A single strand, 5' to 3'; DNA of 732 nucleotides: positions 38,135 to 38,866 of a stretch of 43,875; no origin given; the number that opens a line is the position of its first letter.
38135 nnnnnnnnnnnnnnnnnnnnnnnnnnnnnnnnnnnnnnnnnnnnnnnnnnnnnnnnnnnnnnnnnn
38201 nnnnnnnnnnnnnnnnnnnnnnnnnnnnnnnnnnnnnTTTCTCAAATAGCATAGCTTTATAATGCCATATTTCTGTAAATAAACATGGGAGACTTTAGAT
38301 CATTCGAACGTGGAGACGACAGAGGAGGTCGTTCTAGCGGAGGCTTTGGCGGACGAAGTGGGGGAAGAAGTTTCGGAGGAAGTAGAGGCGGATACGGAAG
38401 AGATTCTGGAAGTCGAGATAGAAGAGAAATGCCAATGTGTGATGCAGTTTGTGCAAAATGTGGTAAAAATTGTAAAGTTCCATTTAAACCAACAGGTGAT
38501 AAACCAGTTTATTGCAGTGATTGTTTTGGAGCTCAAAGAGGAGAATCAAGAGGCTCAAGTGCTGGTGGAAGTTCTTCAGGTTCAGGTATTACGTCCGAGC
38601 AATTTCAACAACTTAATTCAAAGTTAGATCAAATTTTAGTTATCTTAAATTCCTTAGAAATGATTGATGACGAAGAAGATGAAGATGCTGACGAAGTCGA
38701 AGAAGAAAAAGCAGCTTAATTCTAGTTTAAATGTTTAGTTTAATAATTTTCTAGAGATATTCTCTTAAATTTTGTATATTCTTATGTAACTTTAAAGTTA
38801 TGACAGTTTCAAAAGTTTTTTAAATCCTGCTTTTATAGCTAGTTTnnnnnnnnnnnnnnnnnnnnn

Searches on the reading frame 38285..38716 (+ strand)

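Call 4: search_protein_families(library=pfam, proteins=[window:38285-38716:+], max_evalue=1)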
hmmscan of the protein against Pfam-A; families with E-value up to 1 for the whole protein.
window:38285-38716:+ (144 aa): 1 family
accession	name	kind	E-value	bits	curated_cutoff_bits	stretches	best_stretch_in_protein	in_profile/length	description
PF23477.1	zf_Tbcl_2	-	9.1e-17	60.9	27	1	51-85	3-37/37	Probable treble clef zinc finger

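Call 5: search_protein_families(library=ncbifam, proteins=[window:38285-38716:+], max_evalue=1)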
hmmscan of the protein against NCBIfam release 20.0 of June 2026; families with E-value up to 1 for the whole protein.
window:38285-38716:+ (144 aa): 1 family
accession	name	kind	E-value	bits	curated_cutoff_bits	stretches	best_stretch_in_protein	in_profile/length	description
TIGR04272.1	cxxc_cxxc_Mbark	domain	2.1e-16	59.3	36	1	51-85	3-37/37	CxxC-x17-CxxC domain-containing protein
